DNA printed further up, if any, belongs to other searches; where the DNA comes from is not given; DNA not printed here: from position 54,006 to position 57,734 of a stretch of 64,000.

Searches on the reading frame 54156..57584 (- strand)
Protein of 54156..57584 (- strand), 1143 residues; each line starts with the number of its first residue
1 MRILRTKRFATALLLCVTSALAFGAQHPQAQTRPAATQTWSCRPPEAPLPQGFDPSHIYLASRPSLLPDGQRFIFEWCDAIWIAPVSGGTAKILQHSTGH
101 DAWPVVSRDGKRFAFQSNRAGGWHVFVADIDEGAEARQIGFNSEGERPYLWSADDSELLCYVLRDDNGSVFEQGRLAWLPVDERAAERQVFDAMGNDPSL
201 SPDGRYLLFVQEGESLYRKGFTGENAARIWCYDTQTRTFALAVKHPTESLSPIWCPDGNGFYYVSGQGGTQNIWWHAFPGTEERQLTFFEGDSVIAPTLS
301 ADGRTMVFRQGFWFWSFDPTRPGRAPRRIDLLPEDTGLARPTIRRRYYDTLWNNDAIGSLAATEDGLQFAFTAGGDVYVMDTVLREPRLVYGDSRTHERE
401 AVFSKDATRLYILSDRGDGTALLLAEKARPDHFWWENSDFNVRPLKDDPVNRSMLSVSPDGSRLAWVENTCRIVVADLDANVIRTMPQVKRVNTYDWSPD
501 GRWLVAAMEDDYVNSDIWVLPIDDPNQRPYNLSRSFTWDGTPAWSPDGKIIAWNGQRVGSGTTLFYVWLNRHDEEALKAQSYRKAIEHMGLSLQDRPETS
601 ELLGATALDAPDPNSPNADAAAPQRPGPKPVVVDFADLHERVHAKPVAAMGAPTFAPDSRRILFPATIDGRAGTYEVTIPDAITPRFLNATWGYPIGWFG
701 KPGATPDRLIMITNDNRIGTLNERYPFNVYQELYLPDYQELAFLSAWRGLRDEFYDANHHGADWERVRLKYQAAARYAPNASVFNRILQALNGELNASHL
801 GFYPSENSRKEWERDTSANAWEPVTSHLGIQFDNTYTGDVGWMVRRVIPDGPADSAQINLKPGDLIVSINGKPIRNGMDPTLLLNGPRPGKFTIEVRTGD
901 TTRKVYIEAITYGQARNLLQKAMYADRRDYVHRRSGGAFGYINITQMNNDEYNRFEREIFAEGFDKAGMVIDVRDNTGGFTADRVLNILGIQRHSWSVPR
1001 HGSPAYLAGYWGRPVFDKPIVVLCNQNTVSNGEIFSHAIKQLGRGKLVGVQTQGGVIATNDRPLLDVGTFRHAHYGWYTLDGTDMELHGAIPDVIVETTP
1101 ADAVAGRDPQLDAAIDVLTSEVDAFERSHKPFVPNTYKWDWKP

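Call 35: find_related_loci(query=window:54156-57584:-, collection=genome_contigs, flank=10000)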
Query window:54156-57584:- (1143 aa) in genome_contigs; peptide patterns used: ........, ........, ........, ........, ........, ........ (x = any residue, [..] = any of these).
46 stretches matched a pattern; 29 encode a relative of the query (tblastn E <= 1e-3); 26 distinct loci.
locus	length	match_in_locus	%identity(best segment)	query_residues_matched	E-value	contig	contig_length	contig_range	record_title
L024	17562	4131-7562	98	1-1143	0e+0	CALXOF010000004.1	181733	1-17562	MAG: uncultured Kiritimatiellaeota bacterium isolate BRZ_KQ__bin80 genome assembly, contig: BRZ_KQ__NODE_88_length_18173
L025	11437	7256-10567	92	40-1143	0e+0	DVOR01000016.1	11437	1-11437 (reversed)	MAG TPA_asm: Candidatus Spyradenecus faecavium isolate 35461 MalCec2__C20072_L11437_SRR2134645, whole genome shotgun seq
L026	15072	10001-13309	89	40-1142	0e+0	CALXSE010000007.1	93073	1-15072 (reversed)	MAG: uncultured Kiritimatiellaeota bacterium isolate BRZ_KF__bin114 genome assembly, contig: BRZ_KF__NODE_328_length_930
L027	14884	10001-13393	80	3-1141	0e+0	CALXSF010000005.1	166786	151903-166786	MAG: uncultured Kiritimatiellaeota bacterium isolate BRZ_BD__bin13 genome assembly, contig: BRZ_BD__NODE_100_length_1667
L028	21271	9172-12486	81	31-1141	0e+0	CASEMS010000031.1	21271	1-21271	uncultured Lentisphaeraceae bacterium isolate O35_L1_319319_idba_bin.186 genome assembly, contig: O35_L1_319319_idba_bin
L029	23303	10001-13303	76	39-1139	0e+0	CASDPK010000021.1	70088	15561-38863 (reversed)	uncultured Lentisphaeraceae bacterium isolate O25_L1_391391_idba_bin.166 genome assembly, contig: O25_L1_391391_idba_bin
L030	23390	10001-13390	74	14-1140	0e+0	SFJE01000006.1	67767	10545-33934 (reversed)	MAG: Lentisphaeraceae bacterium isolate W1P29.020 Contig72, whole genome shotgun sequence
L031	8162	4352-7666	74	40-1140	0e+0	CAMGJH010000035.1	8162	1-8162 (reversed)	MAG: uncultured Lentisphaeraceae bacterium isolate SRR11551383_bin.25_metaWRAP_v1.3_MAG genome assembly, contig: ERZ1147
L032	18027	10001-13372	73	22-1140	0e+0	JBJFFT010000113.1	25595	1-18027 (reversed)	MAG: Candidatus Spyradenecus sp. isolate EHIM02_bin.006 NODE_331_length_25595_cov_7.710063, whole genome shotgun sequenc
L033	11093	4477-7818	74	27-1140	0e+0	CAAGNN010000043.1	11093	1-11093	MAG TPA_asm: Kiritimatiellae bacterium, isolate HGM23427, WGS project CAAGNN010000000 data, contig: SRS476839_99_k119_67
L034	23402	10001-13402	71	9-1140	0e+0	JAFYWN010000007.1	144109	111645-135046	MAG: Kiritimatiellae bacterium isolate RGIG7486 Water_buffalos_Colon-4__c10, whole genome shotgun sequence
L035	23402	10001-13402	70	9-1140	0e+0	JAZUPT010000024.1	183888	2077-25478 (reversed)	MAG: Candidatus Spyradenecus sp. isolate T1900044864_TS20190330.MAGScoT_cleanbin_000010 SGB_3119_k141_1046442, whole gen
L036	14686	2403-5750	70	29-1140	0e+0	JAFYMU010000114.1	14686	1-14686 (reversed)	MAG: Kiritimatiellae bacterium isolate RGIG7233 Water_buffalos_Cecum-2__c579441, whole genome shotgun sequence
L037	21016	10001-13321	73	36-1139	0e+0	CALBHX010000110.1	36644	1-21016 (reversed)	MAG TPA_asm: uncultured Lentisphaeraceae bacterium isolate SRR1747054_bin.45_CONCOCT_v1.1_MAG genome assembly, contig: E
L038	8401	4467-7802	66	25-1140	0e+0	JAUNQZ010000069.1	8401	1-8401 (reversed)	MAG: bacterium isolate S3M_St_10 NODE_2052_length_8401_cov_6.194345, whole genome shotgun sequence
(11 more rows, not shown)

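Call 78: search_protein_families(library=pfam, proteins=[L024:9672-14483:+, L024:14754-16328:-], max_evalue=0.001)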
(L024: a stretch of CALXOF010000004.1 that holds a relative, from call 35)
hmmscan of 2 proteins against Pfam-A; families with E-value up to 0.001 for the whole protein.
L024:9672-14483:+ (1604 aa): 7 families
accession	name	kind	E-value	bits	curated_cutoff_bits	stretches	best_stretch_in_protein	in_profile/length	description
PF18135.7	Type_ISP_C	-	5.6e-107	358.2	25.9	1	1241-1579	3-341/342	Type ISP C-terminal specificity domain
PF13156.12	Mrr_cat_2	-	2.2e-29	102.3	22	1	39-157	4-120/127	Restriction endonuclease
PF22240.1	ISP_coupler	-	6.6e-29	101.3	27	1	734-857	1-125/126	Type ISP restriction-modification enzyme, coupler domain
PF04851.21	ResIII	-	9.4e-20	71.6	22.5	1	170-374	3-163/164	Type III restriction enzyme, res subunit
PF00271.37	Helicase_C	-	1.4e-07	32.2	23.5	1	489-597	15-109/110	Helicase conserved C-terminal domain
PF04471.18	Mrr_cat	-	6.8e-06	26.6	21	1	24-149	6-113/115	Restriction endonuclease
PF07669.17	Eco57I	-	8.3e-06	26.4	25.3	1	1022-1114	70-156/171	Eco57I restriction-modification methylase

L024:14754-16328:- (524 aa): 2 families
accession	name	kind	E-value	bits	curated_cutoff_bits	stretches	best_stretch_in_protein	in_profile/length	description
PF09820.16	AAA-ATPase_like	-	1.8e-51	175.2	26.1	1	8-206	3-201/201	Predicted AAA-ATPase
PF08011.17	PDDEXK_9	-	1e-16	61.2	25.5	1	427-514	3-101/105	PD-(D/E)XK nuclease superfamily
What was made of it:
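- The island sits in a hotspot that holds a Type ISP R-M in a sister strain (call 78).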
